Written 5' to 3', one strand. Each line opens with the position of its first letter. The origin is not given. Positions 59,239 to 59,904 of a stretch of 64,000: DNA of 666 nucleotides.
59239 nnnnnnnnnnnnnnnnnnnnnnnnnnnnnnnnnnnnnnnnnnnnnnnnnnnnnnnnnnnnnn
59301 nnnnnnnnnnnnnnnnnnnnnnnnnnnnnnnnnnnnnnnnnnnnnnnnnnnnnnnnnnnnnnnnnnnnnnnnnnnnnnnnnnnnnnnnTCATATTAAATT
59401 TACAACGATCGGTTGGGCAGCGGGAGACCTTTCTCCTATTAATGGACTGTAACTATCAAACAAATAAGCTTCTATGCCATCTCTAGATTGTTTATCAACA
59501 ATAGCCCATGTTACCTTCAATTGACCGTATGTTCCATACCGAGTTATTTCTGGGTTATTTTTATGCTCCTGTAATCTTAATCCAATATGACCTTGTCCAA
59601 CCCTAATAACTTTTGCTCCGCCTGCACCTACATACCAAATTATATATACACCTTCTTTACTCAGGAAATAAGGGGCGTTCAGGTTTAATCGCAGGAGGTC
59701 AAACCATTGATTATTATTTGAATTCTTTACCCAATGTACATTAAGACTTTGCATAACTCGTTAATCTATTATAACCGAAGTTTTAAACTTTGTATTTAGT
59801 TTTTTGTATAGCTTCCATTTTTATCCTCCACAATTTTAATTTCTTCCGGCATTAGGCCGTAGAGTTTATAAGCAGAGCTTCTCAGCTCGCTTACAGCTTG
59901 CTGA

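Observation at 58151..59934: Uncharacterised three-gene minus-strand module: small GIY-YIG nuclease + membrane-anchored lysine-tailed protein (4-nt overlap) + orphan 176-aa protein, adjacent to an R-M enzyme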

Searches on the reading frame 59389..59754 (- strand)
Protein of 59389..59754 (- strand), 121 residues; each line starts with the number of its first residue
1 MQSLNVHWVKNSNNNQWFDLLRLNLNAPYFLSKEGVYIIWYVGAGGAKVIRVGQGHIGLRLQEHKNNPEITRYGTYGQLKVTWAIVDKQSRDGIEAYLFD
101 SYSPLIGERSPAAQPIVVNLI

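Call 4: search_protein_families(library=pfam, proteins=[window:59389-59754:-], max_evalue=1)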
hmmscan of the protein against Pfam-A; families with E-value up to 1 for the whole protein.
window:59389-59754:- (121 aa): 0 families

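Call 5: search_protein_families(library=padloc, proteins=[window:59389-59754:-], max_evalue=1)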
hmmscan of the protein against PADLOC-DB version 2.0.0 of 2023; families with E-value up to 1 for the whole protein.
window:59389-59754:- (121 aa): 0 families

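Call 8: search_protein_families(library=ncbifam, proteins=[window:59389-59754:-], max_evalue=1)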
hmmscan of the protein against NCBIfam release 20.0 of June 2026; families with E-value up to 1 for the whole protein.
window:59389-59754:- (121 aa): 1 family
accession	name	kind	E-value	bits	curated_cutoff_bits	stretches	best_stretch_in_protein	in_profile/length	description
NF006598.0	PRK09135.1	equivalog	0.2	11.2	288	1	10-34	102-126/249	pteridine reductase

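Call 9: search_protein_families(library=phrogs, proteins=[window:59389-59754:-], max_evalue=1)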
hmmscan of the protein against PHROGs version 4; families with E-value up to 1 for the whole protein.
window:59389-59754:- (121 aa): 1 family
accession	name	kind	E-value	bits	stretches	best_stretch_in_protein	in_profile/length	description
phrog_36617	-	unknown function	0.093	13.9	1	27-91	27-86/112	-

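Call 11: find_homologous_proteins(query=window:59389-59754:-, max_evalue=0.01)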
Query window:59389-59754:- (121 aa): 118 proteins with E <= 0.01 among 129 candidates.
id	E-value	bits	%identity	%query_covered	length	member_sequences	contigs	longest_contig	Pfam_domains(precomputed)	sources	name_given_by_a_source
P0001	1.4e-68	247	90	100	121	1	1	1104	-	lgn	-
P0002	8.8e-66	238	85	97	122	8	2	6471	-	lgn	-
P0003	1.7e-64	234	86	98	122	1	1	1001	-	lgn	-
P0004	4.7e-58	213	76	100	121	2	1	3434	-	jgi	-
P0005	3.5e-57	210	77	100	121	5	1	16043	-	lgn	-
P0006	5.4e-56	206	71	100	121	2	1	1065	-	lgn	-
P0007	2.3e-55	204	74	100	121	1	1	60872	-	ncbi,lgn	-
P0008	6.1e-55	203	77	98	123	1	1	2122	-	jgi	jgi:hypothetical protein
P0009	2.2e-54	201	69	100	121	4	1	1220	-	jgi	-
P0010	6.0e-54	199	74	100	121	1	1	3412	-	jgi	jgi:hypothetical protein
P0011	6.2e-54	199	76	98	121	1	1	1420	-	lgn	-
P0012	6.2e-54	199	76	98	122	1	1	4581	-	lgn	-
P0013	2.8e-53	197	74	96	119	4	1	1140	-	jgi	jgi:hypothetical protein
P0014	5.1e-53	196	75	98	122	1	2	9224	-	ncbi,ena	-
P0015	1.8e-52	195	72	100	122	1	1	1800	-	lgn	-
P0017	1.7e-51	192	71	98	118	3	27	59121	-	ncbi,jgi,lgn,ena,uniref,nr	ncbi:MAG: hypothetical protein UW22_C0002G0008 [Candidatus Gottesmanbacteria bacterium GW2011_GWB1_4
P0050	5.4e-23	99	48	96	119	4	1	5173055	-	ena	-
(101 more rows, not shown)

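Call 12: find_encoding_contigs(protein=P0017, flank=6000, max_places=4)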
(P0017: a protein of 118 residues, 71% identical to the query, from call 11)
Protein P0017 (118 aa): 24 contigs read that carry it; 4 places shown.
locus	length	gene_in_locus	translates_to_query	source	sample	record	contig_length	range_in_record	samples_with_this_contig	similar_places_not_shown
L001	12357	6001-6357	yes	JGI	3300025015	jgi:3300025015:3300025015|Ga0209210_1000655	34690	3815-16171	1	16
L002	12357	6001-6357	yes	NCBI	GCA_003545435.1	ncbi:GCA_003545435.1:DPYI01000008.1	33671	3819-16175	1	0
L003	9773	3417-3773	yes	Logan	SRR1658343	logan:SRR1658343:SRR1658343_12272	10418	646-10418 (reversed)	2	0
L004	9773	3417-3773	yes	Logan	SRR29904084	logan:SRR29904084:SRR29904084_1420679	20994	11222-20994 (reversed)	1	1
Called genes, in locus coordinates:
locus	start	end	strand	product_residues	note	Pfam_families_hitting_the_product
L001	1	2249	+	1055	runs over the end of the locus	PF13091:PLDc_2, PF00176:SNF2-rel_dom, PF00270:DEAD (faint), PF04851:ResIII (weak), PF00271:Helicase_C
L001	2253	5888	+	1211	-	PF02384:N6_Mtase (faint), PF20473:MmeI_Mtase, PF07669:Eco57I, PF22837:M_Eco57I_C (weak)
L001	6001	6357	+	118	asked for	-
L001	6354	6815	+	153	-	PF20385:DUF6680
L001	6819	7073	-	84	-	-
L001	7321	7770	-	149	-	-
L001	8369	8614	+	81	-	-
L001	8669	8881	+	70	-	-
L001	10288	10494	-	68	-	-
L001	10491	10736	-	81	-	-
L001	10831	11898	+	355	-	PF00348:polyprenyl_synt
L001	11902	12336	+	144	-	PF02643:DUF192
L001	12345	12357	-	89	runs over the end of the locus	-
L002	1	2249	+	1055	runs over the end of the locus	PF13091:PLDc_2, PF00176:SNF2-rel_dom, PF00270:DEAD (faint), PF04851:ResIII (weak), PF00271:Helicase_C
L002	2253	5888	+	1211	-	PF02384:N6_Mtase (faint), PF20473:MmeI_Mtase, PF07669:Eco57I, PF22837:M_Eco57I_C (weak)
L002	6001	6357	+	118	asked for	-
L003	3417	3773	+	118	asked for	-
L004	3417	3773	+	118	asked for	-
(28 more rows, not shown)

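Call 13: find_encoding_contigs(protein=P0007, flank=6000, max_places=3)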
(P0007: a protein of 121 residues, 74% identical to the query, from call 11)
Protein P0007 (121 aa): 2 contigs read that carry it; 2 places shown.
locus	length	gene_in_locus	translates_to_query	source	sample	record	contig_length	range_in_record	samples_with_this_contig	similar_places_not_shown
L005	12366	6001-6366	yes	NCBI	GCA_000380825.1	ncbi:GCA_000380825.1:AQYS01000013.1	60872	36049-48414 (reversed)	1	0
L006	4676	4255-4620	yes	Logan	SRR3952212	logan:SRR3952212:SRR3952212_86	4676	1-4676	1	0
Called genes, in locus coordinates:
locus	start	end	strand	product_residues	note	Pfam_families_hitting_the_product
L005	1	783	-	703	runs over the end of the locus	PF17854:FtsK_alpha, PF01580:FtsK_SpoIIIE, PF09397:FtsK_gamma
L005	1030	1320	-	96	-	PF01541:GIY-YIG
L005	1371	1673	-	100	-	PF13744:HTH_37 (weak), PF13560:HTH_31, PF12844:HTH_19 (weak), PF01381:HTH_3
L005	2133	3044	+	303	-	-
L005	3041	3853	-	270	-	PF13847:Methyltransf_31 (faint), PF01555:N6_N4_Mtase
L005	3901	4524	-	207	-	PF01726:LexA_DNA_bind, PF00717:Peptidase_S24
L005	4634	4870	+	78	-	-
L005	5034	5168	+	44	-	-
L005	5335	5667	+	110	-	-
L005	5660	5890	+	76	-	-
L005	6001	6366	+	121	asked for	-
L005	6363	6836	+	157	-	PF20385:DUF6680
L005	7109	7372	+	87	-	-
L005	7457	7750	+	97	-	-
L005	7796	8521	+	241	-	-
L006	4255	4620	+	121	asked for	-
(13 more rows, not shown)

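Call 14: find_encoding_contigs(protein=P0050, flank=6000, max_places=3)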
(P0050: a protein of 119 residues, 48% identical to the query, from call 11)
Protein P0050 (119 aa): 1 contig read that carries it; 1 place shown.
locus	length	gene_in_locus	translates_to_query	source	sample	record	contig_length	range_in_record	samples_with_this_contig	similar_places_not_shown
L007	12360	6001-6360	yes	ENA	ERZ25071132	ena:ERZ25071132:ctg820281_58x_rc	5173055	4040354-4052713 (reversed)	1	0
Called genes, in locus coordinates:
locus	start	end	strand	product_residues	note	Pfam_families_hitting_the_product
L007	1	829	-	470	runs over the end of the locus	PF00289:Biotin_carb_N, PF02786:CPSase_L_D2, PF02222:ATP-grasp (weak), PF07478:Dala_Dala_lig_C, PF02785:Biotin_carb_C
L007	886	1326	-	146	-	PF00364:Biotin_lipoyl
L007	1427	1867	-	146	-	PF01220:DHquinase_II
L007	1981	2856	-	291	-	PF13191:AAA_16 (weak), PF00004:AAA, PF07724:AAA_2 (weak), PF07726:AAA_3 (faint), PF07728:AAA_5, PF13401:AAA_22 (weak)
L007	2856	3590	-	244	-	PF23023:Anti-Pycsar_Apyc1, PF00753:Lactamase_B, PF12706:Lactamase_B_2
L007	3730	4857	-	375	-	PF02661:Fic, PF09339:HTH_IclR (weak)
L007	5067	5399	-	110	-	-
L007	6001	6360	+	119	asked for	-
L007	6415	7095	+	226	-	-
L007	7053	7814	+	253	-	-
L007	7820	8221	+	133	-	-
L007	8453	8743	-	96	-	-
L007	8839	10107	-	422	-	PF14072:DndB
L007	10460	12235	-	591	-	PF03235:GmrSD_N, PF07510:GmrSD_C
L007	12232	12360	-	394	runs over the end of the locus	PF01507:PAPS_reduct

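Call 17: search_solved_structures(query=A1, max_evalue=10, show_alignments=3)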
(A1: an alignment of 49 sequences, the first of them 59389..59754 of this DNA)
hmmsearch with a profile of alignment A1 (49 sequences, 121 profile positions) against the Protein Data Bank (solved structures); distinct sequences matched with E-value up to 10: 1.
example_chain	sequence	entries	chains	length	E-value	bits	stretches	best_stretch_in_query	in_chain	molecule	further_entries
2qgn_A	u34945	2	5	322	0.95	12.5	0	3-27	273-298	tRNA delta(2)-isopentenylpyrophosphate transferase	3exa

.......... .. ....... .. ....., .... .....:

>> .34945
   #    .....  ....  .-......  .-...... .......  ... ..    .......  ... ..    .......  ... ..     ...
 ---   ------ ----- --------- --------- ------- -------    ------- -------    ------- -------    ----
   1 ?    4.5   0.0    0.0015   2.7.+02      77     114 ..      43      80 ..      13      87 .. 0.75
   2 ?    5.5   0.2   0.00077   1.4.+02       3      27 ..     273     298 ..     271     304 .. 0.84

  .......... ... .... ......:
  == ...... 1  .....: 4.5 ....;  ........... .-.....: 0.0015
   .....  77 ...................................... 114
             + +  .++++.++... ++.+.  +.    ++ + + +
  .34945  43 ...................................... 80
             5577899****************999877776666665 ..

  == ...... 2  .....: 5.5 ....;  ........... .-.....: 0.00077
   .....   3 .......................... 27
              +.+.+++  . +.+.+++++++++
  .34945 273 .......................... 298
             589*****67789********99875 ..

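Call 25: predict_structure(alignment_id=A1)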
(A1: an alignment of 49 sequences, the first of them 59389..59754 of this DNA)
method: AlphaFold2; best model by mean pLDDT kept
length: 121 residues; sequences in the alignment: 49
mean_pLDDT: 95.4   pTM: 0.88
mean pLDDT of the five models: 95.4, 94.7, 94.7, 93.6, 92.7
residues with pLDDT >= 90: 113; 70-90: 7; 50-70: 1; < 50: 0
segments of 3 or more residues with pLDDT < 50: none
pLDDT, mean of each block of 10 residues (from residue 1): 90 95 95 97 96 97 97 97 97 97 91 96 93
secondary structure, 60 per line:
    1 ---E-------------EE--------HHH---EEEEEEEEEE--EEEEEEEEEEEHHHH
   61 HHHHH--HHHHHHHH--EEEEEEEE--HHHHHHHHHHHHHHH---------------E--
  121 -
elements in order: E34-43 E46-56 H57-65 H68-75 E78-85 H88-102

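Call 32: fold_search(model_id=the predicted structure, library=pdb)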
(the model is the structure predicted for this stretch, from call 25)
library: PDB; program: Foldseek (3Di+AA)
matches with E <= 10: 311; with E <= 0.001: 0
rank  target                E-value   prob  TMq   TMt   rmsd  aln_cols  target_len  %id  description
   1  1ycz                  6.2e-03  1.00  0.46  0.60   3.9        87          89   23  Crystal structure of the GIY-YIG N-terminal endonuclease domain of UvrC from Thermotoga maritima (released 2005-03-01)
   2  1yd2                  6.2e-03  1.00  0.46  0.59   4.0        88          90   22  Crystal structure of the GIY-YIG N-terminal endonuclease domain of UvrC from Thermotoga maritima: Point mutant Y19F boun (released 2005-03-01)
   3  1yd3                  6.6e-03  1.00  0.47  0.60   3.9        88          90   24  Crystal structure of the GIY-YIG N-terminal endonuclease domain of UvrC from Thermotoga maritima: Point mutant Y43F boun (released 2005-03-01)
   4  1yd5                  9.5e-03  1.00  0.46  0.59   3.1        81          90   22  Crystal structure of the GIY-YIG N-terminal endonuclease domain of UvrC from Thermotoga maritima: Point mutant N88A boun (released 2005-03-01)
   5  1yd4                  1.7e-02  1.00  0.44  0.57   3.0        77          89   23  Crystal structure of the GIY-YIG N-terminal endonuclease domain of UvrC from Thermotoga maritima: Point mutant Y29F boun (released 2005-03-01)
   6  1yd6_A                7.8e-02  0.97  0.45  0.55   3.9        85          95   14  Crystal structure of the GIY-YIG N-terminal endonuclease domain of UvrC from Bacillus caldotenax (released 2005-03-01)
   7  9u75_A                8.3e-02  0.47  0.33  0.18   6.8       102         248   13  5hmC specific restriction endonuclease Escherichia coli E. coli O157:H7 PD-T4-3 (released 2026-02-11)
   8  1yd6_C                1.6e-01  0.92  0.45  0.56   4.0        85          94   14  Crystal structure of the GIY-YIG N-terminal endonuclease domain of UvrC from Bacillus caldotenax (released 2005-03-01)
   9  1yd6_B                1.9e-01  0.93  0.45  0.60   2.9        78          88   15  Crystal structure of the GIY-YIG N-terminal endonuclease domain of UvrC from Bacillus caldotenax (released 2005-03-01)
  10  1yd6_D                2.3e-01  0.87  0.45  0.55   3.8        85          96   14  Crystal structure of the GIY-YIG N-terminal endonuclease domain of UvrC from Bacillus caldotenax (released 2005-03-01)
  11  9u7u                  2.7e-01  0.57  0.43  0.25   4.4       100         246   11  5hmC specific restriction endonuclease Escherichia coli APEC O1 PD-T4-3 (released 2026-02-11)
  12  9u75_D                3.9e-01  0.47  0.40  0.22   4.4        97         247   14  5hmC specific restriction endonuclease Escherichia coli E. coli O157:H7 PD-T4-3 (released 2026-02-11)
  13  8gup_A                4.2e-01  0.05  0.17  0.15  14.4       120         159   13  Crystal structure of EsaG from Staphylococcus aureus (released 2022-11-09)
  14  2lwf_MODEL_1_A        6.5e-01  0.35  0.31  0.31   4.2        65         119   28  Structure of N-terminal domain of a plant Grx (released 2013-05-22)
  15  9ndp_S                1.1e+00  0.12  0.23  0.18   5.5        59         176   17  Structure of stalled ribosome and nascent chain in complex with NMT2 and NAC (released 2025-09-10)
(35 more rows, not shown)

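Call 91: search_protein_representatives(alignment_id=A1)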
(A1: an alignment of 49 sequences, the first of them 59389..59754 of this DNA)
Query: 49 sequences, 121 profile positions. Proteins with E-value up to 0.001 (for the whole library): 1436; up to 1e-10: 1024; up to 1e-30: 125. The best 150 are listed.
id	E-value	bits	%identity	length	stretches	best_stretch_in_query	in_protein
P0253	8.1e-41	154.8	-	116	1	3-120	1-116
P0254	2.6e-40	153.1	-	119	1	3-120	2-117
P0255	5.1e-40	152.2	-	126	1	3-120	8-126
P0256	1.2e-39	150.9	-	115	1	2-120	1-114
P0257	1.7e-39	150.5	-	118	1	2-120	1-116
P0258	1.9e-39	150.4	-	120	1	3-120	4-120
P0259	2.9e-39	149.8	-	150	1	3-120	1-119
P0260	4.5e-39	149.1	-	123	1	2-120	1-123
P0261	5.6e-39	148.8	-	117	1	4-120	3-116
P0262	9.5e-39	148.1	-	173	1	2-120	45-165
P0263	1.4e-38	147.5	-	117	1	3-120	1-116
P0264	1.6e-38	147.3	-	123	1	3-120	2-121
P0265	2.7e-38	146.6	-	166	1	2-120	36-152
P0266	3.0e-38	146.5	-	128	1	4-121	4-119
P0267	4.0e-38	146.1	-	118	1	3-120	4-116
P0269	2.0e-37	143.8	-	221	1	2-121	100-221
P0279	6.7e-36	138.9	-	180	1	2-115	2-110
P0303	3.0e-34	133.5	-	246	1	3-119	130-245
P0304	3.1e-34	133.5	-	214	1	3-120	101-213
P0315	2.4e-33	130.6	-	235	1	2-120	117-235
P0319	3.3e-33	130.2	-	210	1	2-120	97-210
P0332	1.3e-32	128.3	-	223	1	3-119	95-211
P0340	3.8e-32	126.8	-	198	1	3-119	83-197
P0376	1.4e-30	121.8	-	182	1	3-119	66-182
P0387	6.3e-30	119.6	-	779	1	3-119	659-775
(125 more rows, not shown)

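Call 92: search_protein_families(library=pfam, proteins=[P0387, P0303, P0315, P0269, P0304, P0319, P0332, P0340, P0376, P0279], max_evalue=0.001)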
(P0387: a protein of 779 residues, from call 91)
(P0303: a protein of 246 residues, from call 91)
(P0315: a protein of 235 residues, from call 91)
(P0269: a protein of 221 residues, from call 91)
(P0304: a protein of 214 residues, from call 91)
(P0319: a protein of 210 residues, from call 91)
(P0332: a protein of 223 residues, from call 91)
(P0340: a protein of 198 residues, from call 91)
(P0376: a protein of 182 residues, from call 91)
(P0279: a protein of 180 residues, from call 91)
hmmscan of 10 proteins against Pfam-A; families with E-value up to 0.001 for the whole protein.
P0387 (779 aa): 14 families
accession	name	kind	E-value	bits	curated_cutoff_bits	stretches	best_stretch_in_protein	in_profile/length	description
PF13414.12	TPR_11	-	9.4e-25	86.5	26.8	2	314-342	11-39/42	TPR repeat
PF00515.34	TPR_1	-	4.5e-20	71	27.8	1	297-330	1-34/34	Tetratricopeptide repeat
PF07719.23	TPR_2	-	4e-19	67.5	27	1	297-329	1-33/34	Tetratricopeptide repeat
PF00656.27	Peptidase_C14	-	1.4e-16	61.3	21.4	1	25-274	3-224/233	Caspase domain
PF13181.12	TPR_8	-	8e-16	57.2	25.7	1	399-428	2-31/34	Tetratricopeptide repeat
PF13432.12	TPR_16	-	1.8e-14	54.3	32.7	2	376-428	9-61/65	Tetratricopeptide repeat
PF13431.12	TPR_17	-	6.8e-14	51.4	24.4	1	320-341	2-23/34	Tetratricopeptide repeat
PF14559.12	TPR_19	-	1.8e-11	44.6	25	1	377-423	4-50/68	Tetratricopeptide repeat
PF13428.12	TPR_14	-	7.9e-07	29.6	23.5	0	301-338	5-42/44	Tetratricopeptide repeat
PF24575.1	TPR_Slam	-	2.6e-06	28.2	35.2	0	401-451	50-100/104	Surface lipoprotein assembly modifier, N-terminal TPR repeats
PF13424.12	TPR_12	-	2.6e-05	24.8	30.1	1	364-427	4-74/77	Tetratricopeptide repeat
PF13174.12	TPR_6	-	4.7e-05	24.2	26.3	0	298-329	1-32/33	Tetratricopeptide repeat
PF23914.1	TPR_CcmH_CycH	-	0.00027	21.2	42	0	308-393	61-150/158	Cytochrome c-type biogenesis protein H TPR domain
PF01650.23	Peptidase_C13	-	0.00038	20.5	22.8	1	94-171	104-171/258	Peptidase C13 family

P0303 (246 aa): 0 families

P0315 (235 aa): 0 families

P0269 (221 aa): 0 families

P0304 (214 aa): 0 families

P0319 (210 aa): 0 families

P0332 (223 aa): 0 families

P0340 (198 aa): 0 families

P0376 (182 aa): 0 families

P0279 (180 aa): 0 families

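Call 94: search_protein_families(library=padloc, proteins=[P0387, L007:6415-7095:+, L007:7053-7814:+, L007:7820-8221:+], max_evalue=0.01)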
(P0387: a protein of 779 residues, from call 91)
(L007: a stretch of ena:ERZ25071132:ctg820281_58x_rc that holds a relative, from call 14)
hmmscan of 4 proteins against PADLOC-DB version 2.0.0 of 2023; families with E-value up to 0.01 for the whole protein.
P0387 (779 aa): 1 family
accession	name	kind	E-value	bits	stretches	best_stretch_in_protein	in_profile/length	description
PDLC02987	caspase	-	1.1e-11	42.6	1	26-162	5-128/453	-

L007:6415-7095:+ (226 aa): 0 families

L007:7053-7814:+ (253 aa): 0 families

L007:7820-8221:+ (133 aa): 0 families

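Call 95: search_dna_similar(query=window:59389-59754:-, collection=phages, mode=protein, max_evalue=0.001, max_rows=15)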
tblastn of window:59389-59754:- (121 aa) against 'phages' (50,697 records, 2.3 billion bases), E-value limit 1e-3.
No match.

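Call 96: search_dna_similar(query=window:59389-59754:-, collection=plasmids, mode=protein, max_evalue=0.001, max_rows=15)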
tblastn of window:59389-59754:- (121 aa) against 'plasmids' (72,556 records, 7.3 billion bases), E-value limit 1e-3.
No match.
